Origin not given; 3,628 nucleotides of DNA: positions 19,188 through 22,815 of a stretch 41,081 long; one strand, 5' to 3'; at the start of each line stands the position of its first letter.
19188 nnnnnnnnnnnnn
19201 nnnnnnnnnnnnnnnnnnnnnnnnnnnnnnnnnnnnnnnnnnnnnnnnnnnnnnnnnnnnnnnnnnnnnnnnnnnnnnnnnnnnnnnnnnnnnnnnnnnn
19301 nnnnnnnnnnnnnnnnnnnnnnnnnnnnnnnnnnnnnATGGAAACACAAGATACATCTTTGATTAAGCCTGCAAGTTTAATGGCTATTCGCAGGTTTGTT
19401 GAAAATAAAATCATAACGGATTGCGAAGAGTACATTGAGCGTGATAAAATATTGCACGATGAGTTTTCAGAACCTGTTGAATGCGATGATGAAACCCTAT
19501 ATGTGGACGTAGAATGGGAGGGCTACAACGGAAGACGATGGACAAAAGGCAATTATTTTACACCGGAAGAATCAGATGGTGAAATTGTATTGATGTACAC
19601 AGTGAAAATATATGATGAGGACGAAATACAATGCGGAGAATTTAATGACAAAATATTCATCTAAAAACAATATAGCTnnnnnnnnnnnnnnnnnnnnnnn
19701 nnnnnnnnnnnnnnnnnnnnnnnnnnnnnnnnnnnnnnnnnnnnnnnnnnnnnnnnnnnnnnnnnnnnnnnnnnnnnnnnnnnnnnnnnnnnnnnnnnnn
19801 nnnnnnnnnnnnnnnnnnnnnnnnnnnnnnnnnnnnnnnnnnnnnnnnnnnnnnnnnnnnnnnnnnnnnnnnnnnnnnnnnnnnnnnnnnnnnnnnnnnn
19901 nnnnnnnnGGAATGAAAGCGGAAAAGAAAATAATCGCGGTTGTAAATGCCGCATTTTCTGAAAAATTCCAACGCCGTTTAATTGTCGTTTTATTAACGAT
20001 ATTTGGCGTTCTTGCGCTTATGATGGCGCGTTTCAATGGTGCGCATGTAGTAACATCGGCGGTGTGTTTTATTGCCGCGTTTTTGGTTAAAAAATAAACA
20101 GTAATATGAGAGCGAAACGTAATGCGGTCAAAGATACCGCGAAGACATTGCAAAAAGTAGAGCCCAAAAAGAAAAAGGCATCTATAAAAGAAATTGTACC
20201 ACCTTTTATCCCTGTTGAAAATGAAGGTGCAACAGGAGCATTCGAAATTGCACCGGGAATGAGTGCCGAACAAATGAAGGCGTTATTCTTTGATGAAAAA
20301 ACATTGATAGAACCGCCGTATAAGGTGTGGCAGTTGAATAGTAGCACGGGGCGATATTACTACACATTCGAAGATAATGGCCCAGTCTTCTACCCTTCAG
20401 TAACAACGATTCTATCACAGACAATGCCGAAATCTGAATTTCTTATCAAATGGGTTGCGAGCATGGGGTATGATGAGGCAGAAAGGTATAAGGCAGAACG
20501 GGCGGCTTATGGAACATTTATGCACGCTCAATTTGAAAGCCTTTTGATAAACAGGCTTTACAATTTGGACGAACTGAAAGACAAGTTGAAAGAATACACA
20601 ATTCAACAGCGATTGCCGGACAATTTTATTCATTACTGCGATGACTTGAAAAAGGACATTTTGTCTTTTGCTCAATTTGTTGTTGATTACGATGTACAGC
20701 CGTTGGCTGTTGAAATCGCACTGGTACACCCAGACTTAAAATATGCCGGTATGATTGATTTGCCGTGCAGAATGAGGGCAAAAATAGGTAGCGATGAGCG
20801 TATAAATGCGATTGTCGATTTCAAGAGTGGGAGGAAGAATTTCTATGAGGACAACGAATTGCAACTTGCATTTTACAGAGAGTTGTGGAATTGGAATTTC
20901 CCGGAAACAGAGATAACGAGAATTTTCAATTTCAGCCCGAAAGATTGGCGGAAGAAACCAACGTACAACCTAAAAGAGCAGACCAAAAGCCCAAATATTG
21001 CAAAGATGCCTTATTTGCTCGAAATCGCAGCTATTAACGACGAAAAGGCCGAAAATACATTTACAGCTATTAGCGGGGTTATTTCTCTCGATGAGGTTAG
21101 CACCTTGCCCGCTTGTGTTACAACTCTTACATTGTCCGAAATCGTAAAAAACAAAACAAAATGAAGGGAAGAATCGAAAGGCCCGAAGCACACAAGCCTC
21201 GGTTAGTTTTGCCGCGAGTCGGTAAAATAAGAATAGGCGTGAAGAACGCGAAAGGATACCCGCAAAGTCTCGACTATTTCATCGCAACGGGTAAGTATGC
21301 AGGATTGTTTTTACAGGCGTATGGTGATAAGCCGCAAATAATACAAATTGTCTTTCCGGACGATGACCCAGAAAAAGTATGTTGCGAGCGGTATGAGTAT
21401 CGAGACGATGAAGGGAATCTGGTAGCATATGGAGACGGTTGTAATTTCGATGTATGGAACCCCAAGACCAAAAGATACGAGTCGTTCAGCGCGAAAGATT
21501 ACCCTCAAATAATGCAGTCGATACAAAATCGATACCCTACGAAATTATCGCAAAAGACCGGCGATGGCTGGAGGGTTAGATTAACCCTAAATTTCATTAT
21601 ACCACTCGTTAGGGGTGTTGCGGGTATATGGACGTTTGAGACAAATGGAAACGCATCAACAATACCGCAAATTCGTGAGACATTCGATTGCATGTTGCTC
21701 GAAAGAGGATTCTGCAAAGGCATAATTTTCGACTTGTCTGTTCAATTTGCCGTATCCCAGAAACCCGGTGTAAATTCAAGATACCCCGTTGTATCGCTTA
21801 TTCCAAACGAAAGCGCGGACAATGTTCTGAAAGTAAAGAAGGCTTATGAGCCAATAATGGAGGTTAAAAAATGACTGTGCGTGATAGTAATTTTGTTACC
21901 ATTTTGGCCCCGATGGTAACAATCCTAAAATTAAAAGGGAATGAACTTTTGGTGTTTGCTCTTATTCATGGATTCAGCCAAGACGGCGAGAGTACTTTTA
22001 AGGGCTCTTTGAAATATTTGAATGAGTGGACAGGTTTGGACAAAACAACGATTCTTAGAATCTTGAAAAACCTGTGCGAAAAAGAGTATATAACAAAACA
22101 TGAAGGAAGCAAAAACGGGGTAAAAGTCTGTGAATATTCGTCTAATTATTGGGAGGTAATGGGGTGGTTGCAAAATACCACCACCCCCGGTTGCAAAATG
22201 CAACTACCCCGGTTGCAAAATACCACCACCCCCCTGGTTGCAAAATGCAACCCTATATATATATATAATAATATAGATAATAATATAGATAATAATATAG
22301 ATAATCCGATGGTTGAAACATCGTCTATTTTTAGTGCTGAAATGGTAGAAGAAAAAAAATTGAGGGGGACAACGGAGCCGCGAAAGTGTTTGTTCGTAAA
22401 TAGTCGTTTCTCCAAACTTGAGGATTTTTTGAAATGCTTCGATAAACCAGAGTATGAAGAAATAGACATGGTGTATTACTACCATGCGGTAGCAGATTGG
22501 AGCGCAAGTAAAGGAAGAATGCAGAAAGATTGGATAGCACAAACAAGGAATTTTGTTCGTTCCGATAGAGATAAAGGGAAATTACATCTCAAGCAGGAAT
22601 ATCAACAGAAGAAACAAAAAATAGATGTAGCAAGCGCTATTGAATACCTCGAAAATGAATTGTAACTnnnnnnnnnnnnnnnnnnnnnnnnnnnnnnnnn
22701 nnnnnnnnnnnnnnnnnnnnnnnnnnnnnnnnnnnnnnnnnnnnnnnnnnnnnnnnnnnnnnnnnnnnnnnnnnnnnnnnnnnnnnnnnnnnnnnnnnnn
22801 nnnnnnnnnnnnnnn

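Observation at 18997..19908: Anti-CRISPR-like (acr-aca) operon architecture: strong promoters, small orphan genes, then an HTH regulator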

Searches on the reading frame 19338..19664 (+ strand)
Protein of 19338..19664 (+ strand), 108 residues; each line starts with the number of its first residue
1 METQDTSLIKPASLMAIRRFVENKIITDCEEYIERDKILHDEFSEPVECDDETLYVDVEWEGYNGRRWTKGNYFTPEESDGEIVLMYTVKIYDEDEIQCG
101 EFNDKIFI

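Call 8: search_protein_families(library=pfam, proteins=[window:19338-19664:+], max_evalue=0.1)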
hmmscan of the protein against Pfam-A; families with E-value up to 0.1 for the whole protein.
window:19338-19664:+ (108 aa): 0 families

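Call 9: search_protein_families(library=phrogs, proteins=[window:19338-19664:+], max_evalue=0.01)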
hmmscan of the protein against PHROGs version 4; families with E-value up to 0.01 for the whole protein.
window:19338-19664:+ (108 aa): 0 families

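Call 12: search_protein_families(library=ncbifam, proteins=[window:19338-19664:+], max_evalue=1)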
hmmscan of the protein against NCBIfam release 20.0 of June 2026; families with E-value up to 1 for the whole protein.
window:19338-19664:+ (108 aa): 0 families

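Call 16: search_dna_similar(query=window:19338-19661:+, collection=phages, mode=protein, max_evalue=0.01, max_rows=30)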
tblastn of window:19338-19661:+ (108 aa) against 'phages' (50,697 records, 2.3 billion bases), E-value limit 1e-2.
No match.

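Call 20: find_homologous_proteins(query=window:19338-19661:+, max_evalue=0.01)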
Query window:19338-19661:+ (108 aa): 1 proteins with E <= 0.01 among 2 candidates.
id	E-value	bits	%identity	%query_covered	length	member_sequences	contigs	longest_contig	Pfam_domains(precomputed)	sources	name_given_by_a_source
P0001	3.7e-61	222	90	100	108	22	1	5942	-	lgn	-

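Call 33: search_protein_representatives(protein=window:19338-19661:+)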
Query: 108 residues. Proteins with E-value up to 0.001 (for the whole library): 3; up to 1e-10: 1; up to 1e-30: 1. The best 3 are listed.
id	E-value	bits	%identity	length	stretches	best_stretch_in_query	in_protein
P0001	1.2e-61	222.1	90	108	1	1-108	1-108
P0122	3.1e-10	56.6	40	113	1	11-105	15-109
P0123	1.3e-07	48.2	43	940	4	65-90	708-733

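Call 39: find_encoding_contigs(protein=P0001, flank=6000, max_places=4)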
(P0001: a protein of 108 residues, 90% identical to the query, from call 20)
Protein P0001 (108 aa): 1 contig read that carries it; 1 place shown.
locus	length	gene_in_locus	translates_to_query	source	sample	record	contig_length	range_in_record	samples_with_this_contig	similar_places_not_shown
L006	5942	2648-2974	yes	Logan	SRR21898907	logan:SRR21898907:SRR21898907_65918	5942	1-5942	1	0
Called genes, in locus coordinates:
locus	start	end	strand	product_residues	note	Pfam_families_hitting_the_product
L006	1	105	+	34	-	?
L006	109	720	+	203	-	PF20186:DUF6549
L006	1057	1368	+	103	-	-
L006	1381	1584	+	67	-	-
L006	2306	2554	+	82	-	-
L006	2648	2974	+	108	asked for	-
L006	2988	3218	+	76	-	-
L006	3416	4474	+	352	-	PF12705:PDDEXK_1 (weak)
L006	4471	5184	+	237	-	PF18897:Gp3-like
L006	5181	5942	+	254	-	?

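Call 40: find_encoding_contigs(protein=P0122, flank=6000, max_places=4)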
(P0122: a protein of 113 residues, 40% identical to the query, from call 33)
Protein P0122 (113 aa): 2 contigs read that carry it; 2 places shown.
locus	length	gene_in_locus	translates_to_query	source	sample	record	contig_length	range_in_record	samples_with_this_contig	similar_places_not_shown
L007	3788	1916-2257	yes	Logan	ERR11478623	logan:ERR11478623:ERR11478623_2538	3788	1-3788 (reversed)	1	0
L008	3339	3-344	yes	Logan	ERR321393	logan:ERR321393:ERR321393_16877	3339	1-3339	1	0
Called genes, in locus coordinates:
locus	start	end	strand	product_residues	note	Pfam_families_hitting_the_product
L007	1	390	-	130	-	?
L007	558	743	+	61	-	-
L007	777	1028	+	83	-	PF12728:HTH_17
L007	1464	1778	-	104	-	-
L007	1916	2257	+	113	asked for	-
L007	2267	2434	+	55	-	-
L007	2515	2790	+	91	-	-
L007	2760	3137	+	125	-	PF00196:GerE (weak)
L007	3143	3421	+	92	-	-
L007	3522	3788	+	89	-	?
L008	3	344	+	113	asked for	?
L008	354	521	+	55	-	-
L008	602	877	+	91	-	-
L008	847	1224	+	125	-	PF00196:GerE (weak)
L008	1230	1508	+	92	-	-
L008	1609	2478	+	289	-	-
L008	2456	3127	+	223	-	PF09588:YqaJ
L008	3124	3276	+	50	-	-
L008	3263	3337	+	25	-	?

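Call 44: predict_structure(alignment_id=A5)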
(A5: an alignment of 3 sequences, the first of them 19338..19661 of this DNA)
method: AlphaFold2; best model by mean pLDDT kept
length: 108 residues; sequences in the alignment: 3
mean_pLDDT: 77.1   pTM: 0.71
mean pLDDT of the five models: 77.1, 74.4, 73.8, 47.8, 43.7
residues with pLDDT >= 90: 32; 70-90: 45; 50-70: 19; < 50: 12
segments of 3 or more residues with pLDDT < 50: 68-78
pLDDT, mean of each block of 10 residues (from residue 1): 71 90 86 66 89 90 58 44 80 90 84
secondary structure, 60 per line:
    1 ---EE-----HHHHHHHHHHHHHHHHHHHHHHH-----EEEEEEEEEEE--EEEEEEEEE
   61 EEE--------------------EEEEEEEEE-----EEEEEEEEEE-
elements in order: H11-33 E39-49 E52-63 E84-92 E98-107

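Call 50: fold_search(model_id=the predicted structure, library=pdb)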
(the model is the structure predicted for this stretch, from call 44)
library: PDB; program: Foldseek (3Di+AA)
matches with E <= 10: 502; with E <= 0.001: 0
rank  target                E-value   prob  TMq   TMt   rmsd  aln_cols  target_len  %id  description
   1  6gf7_A                6.8e-01  0.21  0.26  0.27  14.3        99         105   12  Molecular basis of egg coat filament cross-linking: Zn-SAD structure of the partially deglycosylated ZP1 ZP-N1 domain  (released 2019-06-19)
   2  7svt_O                8.9e-01  0.54  0.35  0.25   7.4        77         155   14  Mycobacterium tuberculosis 3-hydroxyl-ACP dehydratase HadAB in complex with 1,3-diarylpyrazolyl-acylsulfonamide inhibi (released 2022-11-16)
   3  4akr_D                9.4e-01  0.06  0.20  0.12  19.3       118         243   11  Crystal Structure of the cytoplasmic actin capping protein Cap32_34 from Dictyostelium discoideum (released 2012-07-04)
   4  8y21_D                1.0e+00  0.51  0.45  0.36   7.7       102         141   12  Crystal Structure of (3R)-hydroxyacyl-ACP dehydratase HadAB hetero-dimer from Mycobacterium tuberculosis complexed wit (released 2025-07-30)
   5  6jql_A                1.0e+00  0.35  0.33  0.06   8.6        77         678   10  Structure of PaaZ, a bifunctional enzyme (released 2019-09-11)
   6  4rlu_A                1.1e+00  0.41  0.42  0.32   7.5       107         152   12  Crystal Structure of (3R)-hydroxyacyl-ACP dehydratase HadAB hetero-dimer from Mycobacterium tuberculosis complexed wit (released 2015-10-21)
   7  6gf6_A                1.1e+00  0.16  0.26  0.27  14.3        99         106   12  Molecular basis of egg coat filament cross-linking: high-resolution structure of the partially deglycosylated ZP1 ZP-N (released 2019-06-19)
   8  7svt_H                1.1e+00  0.44  0.35  0.26   7.2        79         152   14  Mycobacterium tuberculosis 3-hydroxyl-ACP dehydratase HadAB in complex with 1,3-diarylpyrazolyl-acylsulfonamide inhibi (released 2022-11-16)
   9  8y21_C                1.1e+00  0.30  0.32  0.27   8.1        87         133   13  Crystal Structure of (3R)-hydroxyacyl-ACP dehydratase HadAB hetero-dimer from Mycobacterium tuberculosis complexed wit (released 2025-07-30)
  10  6gf7_B                1.1e+00  0.15  0.26  0.27  14.4        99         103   12  Molecular basis of egg coat filament cross-linking: Zn-SAD structure of the partially deglycosylated ZP1 ZP-N1 domain  (released 2019-06-19)
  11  7a0h_A                1.2e+00  0.04  0.19  0.09  16.9        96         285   12  Structure of homodimeric actin capping protein alpha subunit from Plasmodium berghei (released 2021-08-18)
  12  7svt_A                1.2e+00  0.38  0.42  0.31   7.5       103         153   12  Mycobacterium tuberculosis 3-hydroxyl-ACP dehydratase HadAB in complex with 1,3-diarylpyrazolyl-acylsulfonamide inhibi (released 2022-11-16)
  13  6gf6_B                1.3e+00  0.15  0.26  0.26  14.4        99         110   12  Molecular basis of egg coat filament cross-linking: high-resolution structure of the partially deglycosylated ZP1 ZP-N (released 2019-06-19)
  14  8pwz_A                1.5e+00  0.41  0.45  0.36   7.6       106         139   15  Crystal Structure of (3R)-hydroxyacyl-ACP dehydratase HadBD from Mycobacterium tuberculosis (released 2024-03-27)
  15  4rlj_A                1.5e+00  0.33  0.43  0.34   7.5       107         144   12  Crystal Structure of (3R)-hydroxyacyl-ACP dehydratase HadAB hetero-dimer from Mycobacterium tuberculosis (released 2015-10-21)
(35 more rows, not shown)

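Call 52: fold_search(model_id=the predicted structure, library=viral)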
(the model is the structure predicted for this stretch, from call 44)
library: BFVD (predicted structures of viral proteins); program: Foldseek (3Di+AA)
matches with E <= 10: 601; with E <= 0.001: 0
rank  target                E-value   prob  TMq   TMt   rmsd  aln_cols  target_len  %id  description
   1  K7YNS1                1.6e-01  0.60  0.34  0.15   9.7        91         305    9  B131 [Rat cytomegalovirus (isolate England)]
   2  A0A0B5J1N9            1.7e-01  0.99  0.58  0.59   3.8       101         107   11  Uncharacterized protein [Pandoravirus inopinatum]
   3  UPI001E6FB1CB         1.7e-01  0.93  0.37  0.41   3.5        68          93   12  (no name look-up for this kind of identifier)
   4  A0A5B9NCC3            1.8e-01  0.28  0.29  0.13  16.6       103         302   12  Uncharacterized protein [Aeromonas phage 4_4572]
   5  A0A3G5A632            2.2e-01  0.54  0.36  0.25   6.1        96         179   16  Uncharacterized protein [Hyperionvirus sp.]
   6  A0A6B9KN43            2.5e-01  0.33  0.32  0.23  15.5        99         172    7  (no name in the UniProt tables at hand)
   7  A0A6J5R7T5            2.6e-01  0.30  0.24  0.05  13.7        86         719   12  Fibronectin type III [uncultured Caudovirales phage]
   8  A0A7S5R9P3            2.9e-01  0.28  0.25  0.28  11.1       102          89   16  Uncharacterized protein [Rhizobium phage RHph_I1_9]
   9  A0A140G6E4            4.1e-01  0.15  0.25  0.09  16.8       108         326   12  Uncharacterized protein [Arthrobacter phage KellEzio]
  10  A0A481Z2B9            4.6e-01  0.69  0.36  0.04   7.2        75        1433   11  DNA-directed RNA polymerase [Pithovirus LCPAC101]
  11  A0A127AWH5            4.6e-01  0.57  0.31  0.09   6.1        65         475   11  Uncharacterized protein [Bacillus phage SP-15]
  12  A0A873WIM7            4.6e-01  0.41  0.27  0.30   5.2        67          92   10  Uncharacterized protein [Klebsiella phage Miami]
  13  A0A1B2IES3            4.8e-01  0.47  0.35  0.18   5.0        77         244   12  Uncharacterized protein [Erwinia phage Machina]
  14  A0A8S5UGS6            5.4e-01  0.15  0.27  0.06  16.6       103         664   10  Uncharacterized protein [Myoviridae sp. ctshb19]
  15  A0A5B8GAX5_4          5.7e-01  0.30  0.30  0.04   5.2        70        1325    8  Polyprotein [Rhizoctonia solani endornavirus 5]
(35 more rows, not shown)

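Call 73: search_solved_structures(query=A5, max_evalue=1)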
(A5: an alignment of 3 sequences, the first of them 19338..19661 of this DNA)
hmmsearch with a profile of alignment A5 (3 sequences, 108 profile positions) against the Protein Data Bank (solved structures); distinct sequences matched with E-value up to 1: 1.
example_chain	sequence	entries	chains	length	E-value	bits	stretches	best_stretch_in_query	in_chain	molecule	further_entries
6uwo_A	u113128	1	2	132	0.81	13.2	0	41-103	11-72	ADP-ribosyltransferase binding component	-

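Call 93: search_protein_families(library=pfam, proteins=[L007:1464-1778:-, L007:777-1028:+, L007:2267-2434:+, L007:2515-2790:+, L007:2760-3137:+, L007:3143-3421:+, L008:1609-2478:+], max_evalue=0.01)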
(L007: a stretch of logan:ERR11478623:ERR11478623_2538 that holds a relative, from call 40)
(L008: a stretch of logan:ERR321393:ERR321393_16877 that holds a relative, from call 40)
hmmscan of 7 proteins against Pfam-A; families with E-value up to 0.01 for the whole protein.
L007:1464-1778:- (104 aa): 0 families

L007:777-1028:+ (83 aa): 1 family
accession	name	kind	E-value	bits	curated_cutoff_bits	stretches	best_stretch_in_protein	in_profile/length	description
PF12728.13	HTH_17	-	5.8e-11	42.9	27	1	36-82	1-49/51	Helix-turn-helix domain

L007:2267-2434:+ (55 aa): 0 families

L007:2515-2790:+ (91 aa): 0 families

L007:2760-3137:+ (125 aa): 1 family
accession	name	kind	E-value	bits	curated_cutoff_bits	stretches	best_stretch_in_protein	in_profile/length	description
PF00196.25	GerE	-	1.6e-06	28.1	23.5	1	11-65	2-56/57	Bacterial regulatory proteins, luxR family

L007:3143-3421:+ (92 aa): 0 families

L008:1609-2478:+ (289 aa): 0 families

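Call 101: search_protein_families(library=padloc, proteins=[window:19338-19664:+], max_evalue=0.01)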
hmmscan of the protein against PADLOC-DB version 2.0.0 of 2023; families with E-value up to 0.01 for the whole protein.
window:19338-19664:+ (108 aa): 0 families

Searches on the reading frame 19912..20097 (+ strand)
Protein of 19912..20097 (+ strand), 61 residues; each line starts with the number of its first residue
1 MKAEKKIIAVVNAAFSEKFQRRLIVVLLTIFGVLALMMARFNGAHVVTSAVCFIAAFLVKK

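Call 8: search_protein_families(library=pfam, proteins=[window:19912-20097:+], max_evalue=0.1)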
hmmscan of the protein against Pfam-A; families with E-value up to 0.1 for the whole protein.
window:19912-20097:+ (61 aa): 1 family
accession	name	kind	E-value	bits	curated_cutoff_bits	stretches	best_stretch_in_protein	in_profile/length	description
PF00452.24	Bcl-2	-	0.091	13.8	31.4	1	4-60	31-88/100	Apoptosis regulator proteins, Bcl-2 family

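Call 9: search_protein_families(library=phrogs, proteins=[window:19912-20097:+], max_evalue=0.01)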
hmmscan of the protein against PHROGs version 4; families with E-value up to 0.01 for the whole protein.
window:19912-20097:+ (61 aa): 0 families

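Call 12: search_protein_families(library=ncbifam, proteins=[window:19912-20097:+], max_evalue=1)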
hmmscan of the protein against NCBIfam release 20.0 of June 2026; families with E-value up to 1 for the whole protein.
window:19912-20097:+ (61 aa): 2 families
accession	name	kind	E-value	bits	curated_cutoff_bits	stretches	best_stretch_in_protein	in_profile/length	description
NF008523.0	PRK11453.1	equivalog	0.0036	16.9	472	1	9-52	102-146/299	O-acetylserine/cysteine exporter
NF046001.1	SecDF_plasm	equivalog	0.046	11.7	500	1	4-58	777-833/878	protein translocase subunit SecDF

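Call 101: search_protein_families(library=padloc, proteins=[window:19912-20097:+], max_evalue=0.01)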
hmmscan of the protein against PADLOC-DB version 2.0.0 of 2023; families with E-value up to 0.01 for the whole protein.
window:19912-20097:+ (61 aa): 0 families

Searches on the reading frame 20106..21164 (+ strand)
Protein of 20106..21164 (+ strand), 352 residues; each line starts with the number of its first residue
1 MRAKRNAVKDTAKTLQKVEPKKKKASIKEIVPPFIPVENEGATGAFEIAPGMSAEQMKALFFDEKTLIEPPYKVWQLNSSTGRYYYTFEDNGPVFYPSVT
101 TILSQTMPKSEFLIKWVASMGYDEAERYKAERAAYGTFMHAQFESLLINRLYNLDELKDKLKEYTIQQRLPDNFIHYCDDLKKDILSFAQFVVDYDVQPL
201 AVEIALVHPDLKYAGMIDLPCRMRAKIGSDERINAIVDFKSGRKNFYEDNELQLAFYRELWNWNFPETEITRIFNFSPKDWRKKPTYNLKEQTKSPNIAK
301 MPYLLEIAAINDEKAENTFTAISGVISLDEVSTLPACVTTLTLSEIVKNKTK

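Call 8: search_protein_families(library=pfam, proteins=[window:20106-21164:+], max_evalue=0.1)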
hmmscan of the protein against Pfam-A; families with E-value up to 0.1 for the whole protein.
window:20106-21164:+ (352 aa): 1 family
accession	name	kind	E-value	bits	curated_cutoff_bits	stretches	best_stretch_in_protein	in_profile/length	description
PF12705.13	PDDEXK_1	-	0.00026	21.4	22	1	124-264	27-172/247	PD-(D/E)XK nuclease superfamily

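Call 9: search_protein_families(library=phrogs, proteins=[window:20106-21164:+], max_evalue=0.01)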
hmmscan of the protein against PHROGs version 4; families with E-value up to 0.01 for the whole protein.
window:20106-21164:+ (352 aa): 2 families
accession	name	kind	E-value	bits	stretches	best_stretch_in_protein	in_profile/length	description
phrog_298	-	DNA, RNA and nucleotide metabolism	1.2e-35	124.3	1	56-294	28-247/293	exonuclease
phrog_69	-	DNA, RNA and nucleotide metabolism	5.4e-06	26.7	1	123-274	110-260/501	exonuclease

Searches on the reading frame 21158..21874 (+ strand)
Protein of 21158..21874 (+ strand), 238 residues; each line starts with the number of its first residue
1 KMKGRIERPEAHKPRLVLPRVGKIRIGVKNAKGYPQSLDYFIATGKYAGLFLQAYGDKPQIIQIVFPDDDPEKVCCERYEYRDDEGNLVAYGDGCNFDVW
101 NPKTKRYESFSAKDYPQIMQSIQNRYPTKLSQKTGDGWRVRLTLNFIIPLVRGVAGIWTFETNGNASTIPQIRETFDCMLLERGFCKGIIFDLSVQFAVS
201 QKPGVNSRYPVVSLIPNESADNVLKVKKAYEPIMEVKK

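Call 8: search_protein_families(library=pfam, proteins=[window:21158-21874:+], max_evalue=0.1)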
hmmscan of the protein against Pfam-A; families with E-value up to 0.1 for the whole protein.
window:21158-21874:+ (238 aa): 1 family
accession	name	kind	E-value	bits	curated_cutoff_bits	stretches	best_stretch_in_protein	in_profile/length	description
PF18897.5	Gp3-like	-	8.2e-29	101.3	23.6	1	21-216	1-190/191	Recombination directionality factor-like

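Call 9: search_protein_families(library=phrogs, proteins=[window:21158-21874:+], max_evalue=0.01)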
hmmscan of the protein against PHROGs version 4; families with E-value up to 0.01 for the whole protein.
window:21158-21874:+ (238 aa): 0 families

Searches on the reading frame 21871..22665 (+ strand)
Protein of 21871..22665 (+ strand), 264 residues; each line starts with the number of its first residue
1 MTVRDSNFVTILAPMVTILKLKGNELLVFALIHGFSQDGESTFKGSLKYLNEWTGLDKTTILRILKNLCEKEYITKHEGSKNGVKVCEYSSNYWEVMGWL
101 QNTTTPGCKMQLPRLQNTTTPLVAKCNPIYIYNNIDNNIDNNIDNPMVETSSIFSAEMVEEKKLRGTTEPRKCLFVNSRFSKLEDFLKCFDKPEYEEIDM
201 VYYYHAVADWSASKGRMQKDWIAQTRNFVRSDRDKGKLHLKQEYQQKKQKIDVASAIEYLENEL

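Call 104: search_protein_families(library=phrogs, proteins=[window:21871-22665:+], max_evalue=0.001)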
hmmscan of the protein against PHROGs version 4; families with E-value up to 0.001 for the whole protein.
window:21871-22665:+ (264 aa): 7 families
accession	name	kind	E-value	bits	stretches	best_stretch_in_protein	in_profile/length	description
phrog_6969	-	unknown function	7.1e-24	85.7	2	6-93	4-91/216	-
phrog_270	-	DNA, RNA and nucleotide metabolism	4.3e-08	33.9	1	11-103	35-127/383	replication initiation protein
phrog_428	-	DNA, RNA and nucleotide metabolism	6.2e-08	33.2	1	3-145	85-220/455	replication initiation protein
phrog_186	-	DNA, RNA and nucleotide metabolism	4.4e-07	30.9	1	28-156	46-176/308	DnaD-like helicase loader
phrog_678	-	DNA, RNA and nucleotide metabolism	4.6e-05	24.1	1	30-155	80-196/346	replication initiation O-like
phrog_8102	-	DNA, RNA and nucleotide metabolism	0.00017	21.7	1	27-93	38-110/337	replication initiation protein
phrog_1032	-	DNA, RNA and nucleotide metabolism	0.00071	20.6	0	46-252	39-272/281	replication initiation protein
